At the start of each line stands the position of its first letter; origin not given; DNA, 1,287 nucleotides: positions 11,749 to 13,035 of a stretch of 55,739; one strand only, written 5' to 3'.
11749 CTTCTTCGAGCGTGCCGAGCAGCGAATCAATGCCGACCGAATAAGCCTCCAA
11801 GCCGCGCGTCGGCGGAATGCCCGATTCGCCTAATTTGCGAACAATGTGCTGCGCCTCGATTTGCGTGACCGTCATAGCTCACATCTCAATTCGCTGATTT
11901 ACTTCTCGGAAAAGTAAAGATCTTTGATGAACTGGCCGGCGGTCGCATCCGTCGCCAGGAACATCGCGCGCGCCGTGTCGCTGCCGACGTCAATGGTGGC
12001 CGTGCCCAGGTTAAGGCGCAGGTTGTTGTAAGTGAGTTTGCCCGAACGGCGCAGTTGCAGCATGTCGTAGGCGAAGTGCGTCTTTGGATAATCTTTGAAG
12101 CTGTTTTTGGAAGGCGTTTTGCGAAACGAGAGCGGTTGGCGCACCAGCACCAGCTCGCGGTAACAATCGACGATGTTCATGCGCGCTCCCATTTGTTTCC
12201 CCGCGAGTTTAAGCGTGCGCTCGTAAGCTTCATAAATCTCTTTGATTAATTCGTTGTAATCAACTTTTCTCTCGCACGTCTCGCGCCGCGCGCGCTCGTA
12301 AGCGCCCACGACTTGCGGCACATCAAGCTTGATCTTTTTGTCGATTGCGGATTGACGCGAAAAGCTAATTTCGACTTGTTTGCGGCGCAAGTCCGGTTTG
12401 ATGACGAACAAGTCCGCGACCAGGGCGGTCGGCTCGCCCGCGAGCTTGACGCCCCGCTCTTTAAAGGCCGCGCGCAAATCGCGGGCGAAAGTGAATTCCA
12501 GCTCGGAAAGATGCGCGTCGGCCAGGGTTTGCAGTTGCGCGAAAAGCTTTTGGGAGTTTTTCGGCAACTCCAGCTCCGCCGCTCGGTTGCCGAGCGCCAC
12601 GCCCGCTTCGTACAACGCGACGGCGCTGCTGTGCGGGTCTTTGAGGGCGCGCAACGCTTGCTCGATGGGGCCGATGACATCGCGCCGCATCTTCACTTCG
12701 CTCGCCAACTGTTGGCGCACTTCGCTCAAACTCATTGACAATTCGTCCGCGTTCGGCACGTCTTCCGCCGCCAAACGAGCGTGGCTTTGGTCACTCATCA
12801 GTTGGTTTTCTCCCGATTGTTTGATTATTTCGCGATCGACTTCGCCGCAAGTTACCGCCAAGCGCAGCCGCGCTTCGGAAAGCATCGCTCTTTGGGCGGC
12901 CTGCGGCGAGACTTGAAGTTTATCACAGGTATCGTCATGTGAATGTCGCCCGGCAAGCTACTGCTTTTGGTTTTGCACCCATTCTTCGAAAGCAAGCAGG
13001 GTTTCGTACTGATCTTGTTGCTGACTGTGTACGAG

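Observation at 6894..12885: Orphan four-gene NTPase-helicase cassette built from BREX accessory-type parts (2x BrxD-like plus BrxHI-like plus unknown) with no BREX core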

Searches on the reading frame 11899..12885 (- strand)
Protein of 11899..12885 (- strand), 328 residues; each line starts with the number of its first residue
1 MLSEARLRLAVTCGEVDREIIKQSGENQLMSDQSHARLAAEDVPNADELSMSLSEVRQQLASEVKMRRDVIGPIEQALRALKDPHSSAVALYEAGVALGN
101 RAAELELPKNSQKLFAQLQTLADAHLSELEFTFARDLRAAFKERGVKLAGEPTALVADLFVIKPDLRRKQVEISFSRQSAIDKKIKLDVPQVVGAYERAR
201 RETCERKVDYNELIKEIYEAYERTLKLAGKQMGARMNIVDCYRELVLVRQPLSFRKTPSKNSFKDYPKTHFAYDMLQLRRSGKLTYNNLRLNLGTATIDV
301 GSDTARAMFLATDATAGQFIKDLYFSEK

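Call 4: search_protein_families(library=pfam, proteins=[window:11899-12885:-], max_evalue=0.01)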
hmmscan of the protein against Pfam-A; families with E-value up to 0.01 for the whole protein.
window:11899-12885:- (328 aa): 0 families

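Call 5: search_protein_families(library=padloc, proteins=[window:11899-12885:-], max_evalue=0.01)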
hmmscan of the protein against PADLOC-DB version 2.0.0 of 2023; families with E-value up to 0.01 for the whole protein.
window:11899-12885:- (328 aa): 0 families

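Call 6: search_protein_families(library=ncbifam, proteins=[window:11899-12885:-], max_evalue=0.01)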
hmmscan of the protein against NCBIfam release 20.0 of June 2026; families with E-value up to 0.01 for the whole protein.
window:11899-12885:- (328 aa): 0 families

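Call 8: find_homologous_proteins(query=window:11899-12885:-, max_evalue=0.001)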
Query window:11899-12885:- (328 aa): 265 proteins with E <= 0.001 among 8000 candidates; the best 120 are listed.
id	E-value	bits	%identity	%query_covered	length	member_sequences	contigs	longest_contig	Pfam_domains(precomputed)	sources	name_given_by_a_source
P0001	5.5e-182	622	96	91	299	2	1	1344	-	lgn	-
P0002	4.7e-146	504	79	91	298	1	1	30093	-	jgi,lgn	jgi:hypothetical protein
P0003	4.0e-143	494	77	91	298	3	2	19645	-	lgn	-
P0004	6.6e-143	493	77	91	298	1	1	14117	-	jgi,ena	-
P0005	9.9e-142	490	76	91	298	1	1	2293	-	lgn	-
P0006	3.6e-140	484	75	91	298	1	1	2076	-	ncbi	-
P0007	1.8e-139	482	75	91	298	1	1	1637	-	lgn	-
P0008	1.2e-138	479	74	91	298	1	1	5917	-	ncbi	ncbi:hypothetical protein BH18ACI2_BH18ACI2_21970 [soil metagenome]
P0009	2.3e-138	478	75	91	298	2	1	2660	-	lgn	-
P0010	3.7e-138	478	74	91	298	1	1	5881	-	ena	-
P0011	7.4e-138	477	73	91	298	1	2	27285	-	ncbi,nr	ncbi:MAG: hypothetical protein M3430_22205 [Acidobacteriota bacterium]|nr:hypothetical protein [Acid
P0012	1.1e-137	476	77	88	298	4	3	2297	-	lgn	-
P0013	8.4e-137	473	73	91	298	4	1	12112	-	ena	-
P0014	2.7e-135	468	77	86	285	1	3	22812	-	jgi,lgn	jgi:hypothetical protein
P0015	5.1e-134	464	76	87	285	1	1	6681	-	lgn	-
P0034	5.5e-121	421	68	91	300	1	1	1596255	-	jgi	jgi:hypothetical protein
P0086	1.2e-114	401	67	86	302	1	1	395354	-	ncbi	ncbi:MAG: hypothetical protein AB1757_05435 [Acidobacteriota bacterium]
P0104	6.2e-112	392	65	91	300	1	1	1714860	-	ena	-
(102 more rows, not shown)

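Call 10: find_encoding_contigs(protein=P0034, flank=10000, max_places=2)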
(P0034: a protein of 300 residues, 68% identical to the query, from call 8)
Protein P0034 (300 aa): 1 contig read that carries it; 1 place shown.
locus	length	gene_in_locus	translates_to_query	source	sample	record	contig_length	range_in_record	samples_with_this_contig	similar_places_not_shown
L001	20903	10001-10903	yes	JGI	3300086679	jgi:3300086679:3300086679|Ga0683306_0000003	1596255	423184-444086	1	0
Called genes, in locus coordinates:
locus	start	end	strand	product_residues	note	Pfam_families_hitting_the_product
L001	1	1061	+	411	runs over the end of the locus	PF00069:Pkinase, PF07714:PK_Tyr_Ser-Thr, PF01636:APH (faint)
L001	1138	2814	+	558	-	-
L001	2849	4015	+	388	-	PF03781:FGE-sulfatase (faint)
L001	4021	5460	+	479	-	-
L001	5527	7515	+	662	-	PF19993:DO-GTPase2, PF03781:FGE-sulfatase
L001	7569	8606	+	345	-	PF08308:PEGA (weak), PF13620:CarboxypepD_reg (weak)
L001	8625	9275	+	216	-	-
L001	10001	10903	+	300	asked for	-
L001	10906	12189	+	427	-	PF10923:BrxC_BrxD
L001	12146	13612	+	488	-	PF10923:BrxC_BrxD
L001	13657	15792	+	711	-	PF00270:DEAD, PF00271:Helicase_C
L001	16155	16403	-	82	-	-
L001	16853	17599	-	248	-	PF00188:CAP (weak)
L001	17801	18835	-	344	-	-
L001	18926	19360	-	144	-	PF02566:OsmC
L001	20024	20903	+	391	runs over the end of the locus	PF08442:ATP-grasp_2, PF13549:ATP-grasp_5, PF24948:Citrate_synth_N, PF00549:Ligase_CoA, PF19045:Ligase_CoA_2 (faint)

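Call 11: find_encoding_contigs(protein=P0086, flank=10000, max_places=2)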
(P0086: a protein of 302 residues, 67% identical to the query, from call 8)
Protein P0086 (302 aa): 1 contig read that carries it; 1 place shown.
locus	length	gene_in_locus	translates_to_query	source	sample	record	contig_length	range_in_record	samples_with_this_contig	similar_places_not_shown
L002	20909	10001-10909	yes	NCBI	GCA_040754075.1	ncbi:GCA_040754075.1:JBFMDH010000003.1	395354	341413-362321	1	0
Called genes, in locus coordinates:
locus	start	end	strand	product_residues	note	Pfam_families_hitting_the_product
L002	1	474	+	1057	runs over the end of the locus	PF25174:Beta-prop_THOC3 (faint), PF26549:Tricorn_N, PF00930:DPPIV_N (faint), PF26549:Tricorn_N, PF26550:Tricorn_2nd, PF14684:Tricorn_C1, PF14685:PDZ_Tricorn, PF03572:Peptidase_S41, +1 more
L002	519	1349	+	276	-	-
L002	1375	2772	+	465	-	PF00072:Response_reg, PF00158:Sigma54_activat, PF14532:Sigma54_activ_2, PF00004:AAA (weak), PF25601:AAA_lid_14, PF02954:HTH_8, PF18024:HTH_50 (weak)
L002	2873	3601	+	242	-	-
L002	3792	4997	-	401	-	PF07690:MFS_1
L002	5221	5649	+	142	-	PF13442:Cytochrome_CBB3, PF00034:Cytochrom_C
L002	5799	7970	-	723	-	PF25174:Beta-prop_THOC3 (faint), PF07676:PD40 (faint), PF26549:Tricorn_N, PF26550:Tricorn_2nd, PF05448:AXE1 (faint), PF20434:BD-FAE, PF00326:Peptidase_S9, PF01738:DLH, +1 more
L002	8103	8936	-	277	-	PF00106:adh_short, PF01370:Epimerase, PF08659:KR, PF16363:GDP_Man_Dehyd (weak), PF13561:adh_short_C2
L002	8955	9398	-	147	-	PF01850:PIN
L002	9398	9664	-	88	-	-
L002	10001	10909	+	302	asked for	-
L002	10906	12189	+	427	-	PF10923:BrxC_BrxD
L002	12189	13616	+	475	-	PF10923:BrxC_BrxD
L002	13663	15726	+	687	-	PF00270:DEAD, PF00271:Helicase_C, PF22590:Cas3-like_C_2 (weak)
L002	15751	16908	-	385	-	PF01053:Cys_Met_Meta_PP, PF00155:Aminotran_1_2 (weak), PF01212:Beta_elim_lyase (faint), PF06838:Met_gamma_lyase (weak)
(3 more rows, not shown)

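Call 12: find_encoding_contigs(protein=P0104, flank=10000, max_places=2)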
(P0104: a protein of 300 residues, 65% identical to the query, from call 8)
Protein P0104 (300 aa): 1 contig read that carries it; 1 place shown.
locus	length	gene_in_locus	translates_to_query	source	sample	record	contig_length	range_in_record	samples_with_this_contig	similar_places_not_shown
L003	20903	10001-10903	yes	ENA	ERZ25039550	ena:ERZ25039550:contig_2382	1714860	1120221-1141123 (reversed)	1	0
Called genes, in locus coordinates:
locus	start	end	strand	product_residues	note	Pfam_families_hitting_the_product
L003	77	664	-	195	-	PF00383:dCMP_cyt_deam_1, PF14437:MafB19-deam (weak)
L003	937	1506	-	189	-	PF13245:AAA_19 (faint), PF00448:SRP54, PF13401:AAA_22 (weak), PF13604:AAA_30 (weak)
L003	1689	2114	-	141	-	-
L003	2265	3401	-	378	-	PF00672:HAMP, PF13487:HD_5, PF01966:HD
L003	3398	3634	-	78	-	-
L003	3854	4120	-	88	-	-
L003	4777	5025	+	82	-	PF08281:Sigma70_r4_2, PF04545:Sigma70_r4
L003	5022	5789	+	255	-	PF13490:zf-HC2 (weak)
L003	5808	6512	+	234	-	PF13801:Metal_resist (weak), PF07813:LTXXQ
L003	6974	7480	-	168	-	-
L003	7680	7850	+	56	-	PF00005:ABC_tran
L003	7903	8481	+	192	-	PF00005:ABC_tran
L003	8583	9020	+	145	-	PF02470:MlaD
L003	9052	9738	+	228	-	PF28544:Helical_needle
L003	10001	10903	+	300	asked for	-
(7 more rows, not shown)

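Call 16: find_related_loci(query=A1, collection=genome_contigs, flank=10000)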
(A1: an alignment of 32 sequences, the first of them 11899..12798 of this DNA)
Query A1 (299 aa) in genome_contigs; peptide patterns used: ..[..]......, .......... (x = any residue, [..] = any of these).
74 stretches matched a pattern; 59 encode a relative of the query (tblastn E <= 1e-3); 59 distinct loci.
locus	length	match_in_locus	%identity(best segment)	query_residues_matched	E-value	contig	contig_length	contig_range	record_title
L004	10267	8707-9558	73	16-299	2e-141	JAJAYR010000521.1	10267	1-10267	MAG: Pyrinomonadaceae bacterium isolate CAN_BIN16 c_000000193161, whole genome shotgun sequence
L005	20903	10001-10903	69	1-297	1e-134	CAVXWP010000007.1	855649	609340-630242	MAG: Blastocatellia bacterium isolate MFD04944.bin.1.11 genome assembly, contig: contig_37217, whole genome shotgun sequ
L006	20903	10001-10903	69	1-297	2e-134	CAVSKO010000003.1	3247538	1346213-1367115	MAG: Blastocatellia bacterium isolate MFD09212.bin.1.217 genome assembly, contig: contig_750, whole genome shotgun seque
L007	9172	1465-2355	68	1-297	4e-133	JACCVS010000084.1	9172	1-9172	MAG: Acidobacteria bacterium isolate MGR_bin132 SD2897-2912_k127_1877791, whole genome shotgun sequence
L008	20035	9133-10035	68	1-297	2e-132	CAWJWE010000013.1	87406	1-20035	MAG: uncultured Actinomycetota bacterium isolate MFD09206.bin.2.168 genome assembly, contig: contig_54252, whole genome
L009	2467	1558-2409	68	16-299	4e-135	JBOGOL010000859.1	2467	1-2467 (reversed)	MAG: Blastocatellia bacterium isolate M3-S_metawrap_bin.6 k127_4069626, whole genome shotgun sequence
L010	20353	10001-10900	64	1-299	7e-127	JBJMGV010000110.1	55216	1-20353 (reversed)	MAG: Blastocatellia bacterium isolate H3_16_all_fractions_metab_conc_90_60_0 k255_7327123, whole genome shotgun sequence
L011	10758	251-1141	68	1-297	1e-126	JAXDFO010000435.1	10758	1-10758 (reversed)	MAG: Blastocatellia bacterium isolate BP_48 scaffold_925481, whole genome shotgun sequence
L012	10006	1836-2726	67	1-297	2e-126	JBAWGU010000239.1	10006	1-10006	MAG: Pyrinomonadaceae bacterium isolate MFD04555_ilm_asm_bin4 k127_40837, whole genome shotgun sequence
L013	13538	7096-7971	67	5-297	2e-126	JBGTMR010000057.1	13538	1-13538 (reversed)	MAG: Pyrinomonadaceae bacterium isolate JTS-RE369 k141_1591268, whole genome shotgun sequence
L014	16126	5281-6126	69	16-297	4e-125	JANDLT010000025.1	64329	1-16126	MAG: Pyrinomonadaceae bacterium MAG19_C2-C3 MAG19_24, whole genome shotgun sequence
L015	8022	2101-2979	67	10-299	5e-125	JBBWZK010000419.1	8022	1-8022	MAG: Blastocatellia bacterium isolate Holy_42 scaffold_656162, whole genome shotgun sequence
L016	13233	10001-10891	68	1-297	5e-124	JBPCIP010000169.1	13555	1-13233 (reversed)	MAG: Pyrinomonadaceae bacterium isolate TH_ant_mag_3 S1Ck127_6242508_flag_0_multi_15.0000_len_13555, whole genome shotgu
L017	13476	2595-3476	65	5-299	5e-124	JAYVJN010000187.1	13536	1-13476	MAG: Acidobacteriota bacterium isolate GL53_Down_metabat_36 GL53_Down_metabat_36_186, whole genome shotgun sequence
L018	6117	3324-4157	68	20-297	4e-124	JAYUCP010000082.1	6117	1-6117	MAG: Acidobacteriota bacterium isolate GFS_6987 GFS_6987_81, whole genome shotgun sequence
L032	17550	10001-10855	64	16-299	1e-119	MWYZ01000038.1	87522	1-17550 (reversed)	MAG: Acidobacteria bacterium 28-1 NODE_8_length_87522_cov_31.1259_ID_1166, whole genome shotgun sequence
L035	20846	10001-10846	63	18-298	6e-118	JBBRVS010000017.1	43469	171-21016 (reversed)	MAG: Pyrinomonadales bacterium isolate La3_metabat2.217 La3_metabat2.217_K_2213352_L_43469_cov_19.2909, whole genome sho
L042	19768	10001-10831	67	21-297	4e-116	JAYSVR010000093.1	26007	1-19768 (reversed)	MAG: Acidobacteriota bacterium isolate GFS_12827 GFS_12827_92, whole genome shotgun sequence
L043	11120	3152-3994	62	20-299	3e-116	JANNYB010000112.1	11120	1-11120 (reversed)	MAG: Acidobacteriota bacterium isolate VAR_34_metabat_1 VAR_34_k141_1166435, whole genome shotgun sequence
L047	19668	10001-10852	60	16-298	4e-113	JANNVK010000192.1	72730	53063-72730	MAG: Acidobacteriota bacterium isolate VAR_34_metabat_500 VAR_34_k141_538792, whole genome shotgun sequence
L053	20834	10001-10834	61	20-298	4e-109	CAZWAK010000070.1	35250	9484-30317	MAG TPA_asm: uncultured Heliobacteriaceae bacterium isolate SRP287051_co1_146 genome assembly, contig: NODE_1962_length_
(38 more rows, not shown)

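Call 22: predict_structure(alignment_id=A1)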
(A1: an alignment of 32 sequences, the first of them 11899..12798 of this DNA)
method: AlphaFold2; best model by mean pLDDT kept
length: 299 residues; sequences in the alignment: 32
mean_pLDDT: 85.2   pTM: 0.74
mean pLDDT of the five models: 85.2, 81.8, 81.6, 80.7, 80.6
residues with pLDDT >= 90: 153; 70-90: 109; 50-70: 20; < 50: 17
segments of 3 or more residues with pLDDT < 50: 1-12, 271-275
pLDDT, mean of each block of 10 residues (from residue 1): 38 69 90 88 92 89 89 83 89 91 95 94 91 91 90 89 95 92 95 95 92 91 82 85 90 90 77 53 66 87
secondary structure, 60 per line:
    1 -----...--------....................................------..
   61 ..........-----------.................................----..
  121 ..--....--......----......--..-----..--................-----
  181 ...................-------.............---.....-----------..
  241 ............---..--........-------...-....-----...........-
elements in order: H17-52 H59-70 H82-114 E119-122 E125-128 E131-136 E141-146 H160-175 H181-199 H209-219 H223-227 H239-252 E260-267 E279-282 E288-298

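Call 24: search_protein_representatives(alignment_id=A1)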
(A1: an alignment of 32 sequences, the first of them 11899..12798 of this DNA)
Query: 32 sequences, 299 profile positions. Proteins with E-value up to 0.001 (for the whole library): 586; up to 1e-10: 263; up to 1e-30: 25. The best 150 are listed.
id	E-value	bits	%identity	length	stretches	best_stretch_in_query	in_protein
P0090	7.6e-154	527.5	-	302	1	1-299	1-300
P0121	6.9e-87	307.6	-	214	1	9-201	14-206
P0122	2.6e-86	305.7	-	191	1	51-238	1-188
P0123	3.1e-75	269.4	-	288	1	13-298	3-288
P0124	4.8e-73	262.2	-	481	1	131-280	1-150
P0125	5.3e-69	248.9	-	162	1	1-161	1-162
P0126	5.0e-67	242.4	-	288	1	16-298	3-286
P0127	2.0e-66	240.4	-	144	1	68-210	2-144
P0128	1.6e-62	227.6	-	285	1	17-298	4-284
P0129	1.6e-45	171.9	-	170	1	131-296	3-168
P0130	1.1e-42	162.5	-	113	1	205-299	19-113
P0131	1.9e-42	161.7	-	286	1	22-299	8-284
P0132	6.5e-42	160.0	-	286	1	19-295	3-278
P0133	9.7e-41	156.1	-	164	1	3-119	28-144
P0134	1.2e-40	155.8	-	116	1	1-115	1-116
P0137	3.2e-35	138.0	-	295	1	13-282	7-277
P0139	1.8e-34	135.5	-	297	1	12-297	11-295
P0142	5.5e-32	127.4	-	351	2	10-297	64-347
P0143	7.9e-32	126.9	-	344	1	27-297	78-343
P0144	8.8e-31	123.4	-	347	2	21-297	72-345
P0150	1.2e-26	109.8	-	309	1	68-296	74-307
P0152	2.2e-26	109.0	-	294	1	92-283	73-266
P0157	1.0e-25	106.8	-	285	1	26-295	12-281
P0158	3.0e-25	105.3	-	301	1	11-298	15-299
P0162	1.4e-24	103.0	-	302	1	64-297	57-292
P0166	2.9e-24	102.0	-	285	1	50-282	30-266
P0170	1.7e-22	96.2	-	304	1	4-297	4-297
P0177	2.0e-21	92.7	-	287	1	29-298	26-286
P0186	8.5e-20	87.4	-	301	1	6-298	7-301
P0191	2.7e-19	85.7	-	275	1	25-287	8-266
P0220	8.9e-17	77.5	-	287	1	16-298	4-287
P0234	5.2e-16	74.9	-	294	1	22-296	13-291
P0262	4.3e-15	71.9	-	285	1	30-297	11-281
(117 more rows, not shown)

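Call 25: list_cluster_members(proteins=[P0123, P0131, P0137, P0139, P0142, P0143, P0150, P0158, P0170, P0186])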
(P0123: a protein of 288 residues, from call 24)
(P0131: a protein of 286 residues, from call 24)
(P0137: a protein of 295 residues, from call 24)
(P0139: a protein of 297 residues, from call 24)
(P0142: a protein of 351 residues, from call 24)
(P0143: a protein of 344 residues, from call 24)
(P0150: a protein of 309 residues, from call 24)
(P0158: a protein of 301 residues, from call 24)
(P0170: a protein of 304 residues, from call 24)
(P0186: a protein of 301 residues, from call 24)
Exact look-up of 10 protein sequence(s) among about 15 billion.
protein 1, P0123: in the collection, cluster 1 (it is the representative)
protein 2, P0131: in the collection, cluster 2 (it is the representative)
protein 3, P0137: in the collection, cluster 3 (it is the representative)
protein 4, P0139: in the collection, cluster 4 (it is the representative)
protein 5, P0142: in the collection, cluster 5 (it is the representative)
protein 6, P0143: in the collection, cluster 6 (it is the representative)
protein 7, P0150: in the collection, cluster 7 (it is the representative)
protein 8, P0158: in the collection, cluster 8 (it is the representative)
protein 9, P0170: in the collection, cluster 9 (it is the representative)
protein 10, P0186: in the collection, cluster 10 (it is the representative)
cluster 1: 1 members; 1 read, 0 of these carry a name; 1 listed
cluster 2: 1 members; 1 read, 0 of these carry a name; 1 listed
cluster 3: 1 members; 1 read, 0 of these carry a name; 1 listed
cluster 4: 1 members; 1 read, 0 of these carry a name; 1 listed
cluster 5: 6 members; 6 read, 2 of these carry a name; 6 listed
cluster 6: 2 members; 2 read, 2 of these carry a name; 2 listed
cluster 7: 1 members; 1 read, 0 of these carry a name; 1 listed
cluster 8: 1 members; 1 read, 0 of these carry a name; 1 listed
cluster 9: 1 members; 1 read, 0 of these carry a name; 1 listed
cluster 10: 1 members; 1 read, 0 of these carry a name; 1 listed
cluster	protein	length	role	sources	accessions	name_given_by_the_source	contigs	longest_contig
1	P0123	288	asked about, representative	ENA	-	-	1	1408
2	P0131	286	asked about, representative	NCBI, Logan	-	-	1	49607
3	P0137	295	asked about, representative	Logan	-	-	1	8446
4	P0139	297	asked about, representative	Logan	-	-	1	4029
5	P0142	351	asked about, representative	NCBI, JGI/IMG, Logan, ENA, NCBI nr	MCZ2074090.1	MAG: hypothetical protein LC130_03710 [Bryobacterales bacterium] | hypothetical protein [Bryobacterales bacterium]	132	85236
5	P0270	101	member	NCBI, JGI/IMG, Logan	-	hypothetical protein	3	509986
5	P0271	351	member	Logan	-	-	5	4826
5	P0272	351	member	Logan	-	-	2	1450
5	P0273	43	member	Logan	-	-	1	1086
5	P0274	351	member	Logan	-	-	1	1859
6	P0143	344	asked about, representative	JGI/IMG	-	hypothetical protein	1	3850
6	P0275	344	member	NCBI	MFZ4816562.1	MAG: hypothetical protein ACOYL5_18650 [Phototrophicaceae bacterium]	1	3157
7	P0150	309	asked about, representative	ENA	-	-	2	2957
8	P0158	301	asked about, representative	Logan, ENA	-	-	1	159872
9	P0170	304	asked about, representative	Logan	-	-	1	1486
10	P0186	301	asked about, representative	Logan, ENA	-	-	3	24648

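Call 26: fold_search(model_id=the predicted structure, library=pdb)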
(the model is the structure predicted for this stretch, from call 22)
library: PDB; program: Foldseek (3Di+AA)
matches with E <= 10: 94; with E <= 0.001: 0
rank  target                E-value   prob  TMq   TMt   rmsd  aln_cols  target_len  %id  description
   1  5kpe_MODEL_1_A        1.0e+00  0.07  0.11  0.23  17.2       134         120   10  Solution NMR Structure of Denovo Beta Sheet Design Protein, Northeast Structural Genomics Consortium (NESG) Ta (released 2016-09-21)
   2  7jk6_D                1.4e+00  0.05  0.17  0.12  19.2       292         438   11  Structure of Drosophila ORC in the active conformation (released 2020-09-09)
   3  6z1p_Bj               1.4e+00  0.02  0.07  0.11  16.8        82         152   20  Structure of the mitochondrial ribosome from Tetrahymena thermophila (released 2020-06-24)
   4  8q3i_F                1.8e+00  0.08  0.17  0.22  28.5       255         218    9  Mycobacterium smegmatis RNA polymerase in complex with HelD, SigA and RbpA in State I (released 2024-08-14)
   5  6c04_F                1.9e+00  0.06  0.20  0.19  26.1       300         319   13  Mtb RNAP Holo/RbpA/double fork DNA -closed clamp (released 2018-03-28)
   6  8r2m_F                1.9e+00  0.05  0.17  0.17  22.5       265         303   12  Mycobacterium smegnatis RNA polymerase transcription initiation complex with SigmaA, RbpA, HelD N-terminal domain and  (released 2024-10-02)
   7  6vvv_F                2.0e+00  0.04  0.16  0.16  23.3       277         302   15  Crystal structure of a Mycobacterium smegmatis transcription initiation complex with Rifampicin-resistant RNA polymera (released 2020-10-21)
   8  6azr_A                2.1e+00  0.11  0.14  0.17  13.1        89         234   21  Crystal structure of the T264A HK853cp-BeF3-RR468 complex (released 2017-12-27)
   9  7fh1_A                2.2e+00  0.06  0.17  0.06  21.6       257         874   11  Structure of the human Meckelin (released 2021-12-01)
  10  3rgl_B                2.4e+00  0.03  0.13  0.13  16.5       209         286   11  The crystal structure of glycyl-tRNA synthetase subunit alpha from Campylobacter jejuni subsp. jejuni NCTC in complex  (released 2011-06-08)
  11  8rhn_A                2.8e+00  0.04  0.14  0.20  29.0       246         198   14  Structure of the 55LCC ATPase complex (released 2024-03-27)
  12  7jgr_D                2.8e+00  0.04  0.17  0.12  18.1       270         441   11  Structure of Drosophila ORC bound to DNA (84 bp) and Cdc6 (released 2020-09-09)
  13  9hnq_D                3.0e+00  0.11  0.13  0.12   6.9        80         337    8  a5b3 GABAA Receptor bound to GABA and Mb25 in desensitized state in detergent micelles (released 2025-12-24)
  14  6ccv_F                3.1e+00  0.03  0.18  0.17  23.3       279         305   14  Crystal structure of a Mycobacterium smegmatis RNA polymerase transcription initiation complex with inhibitor Rifampic (released 2018-08-15)
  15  3rf1_A                3.3e+00  0.02  0.12  0.12  15.9       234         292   11  The crystal structure of glycyl-tRNA synthetase subunit alpha from Campylobacter jejuni subsp. jejuni NCTC 11168 (released 2011-04-20)
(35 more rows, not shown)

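Call 28: search_protein_families(library=pfam, alignment_id=A2, max_evalue=0.01)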
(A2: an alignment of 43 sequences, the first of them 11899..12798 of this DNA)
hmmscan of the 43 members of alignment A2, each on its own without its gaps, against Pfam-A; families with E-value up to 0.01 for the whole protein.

A. member 1, window:11899-12798:- (299 aa): 0 families

B. families by the number of members that match (of 43 scanned): 7 families
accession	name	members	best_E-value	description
PF07643.16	DUF1598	1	2.9e-05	Protein of unknown function (DUF1598)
PF06603.16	UpxZ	1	0.0018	UpxZ family of transcription anti-terminator antagonists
PF22018.1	HP1454-like_middle_dom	1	0.0027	LPP20 lipofamily protein, middle domain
PF02838.20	Glyco_hydro_20b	1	0.0029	Glycosyl hydrolase family 20, domain 2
PF12631.12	MnmE_helical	1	0.0049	MnmE helical domain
PF25377.1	DUF7886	1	0.0073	Domain of unknown function (DUF7886)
PF02093.21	Gag_p30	1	0.0074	Gag P30 core shell protein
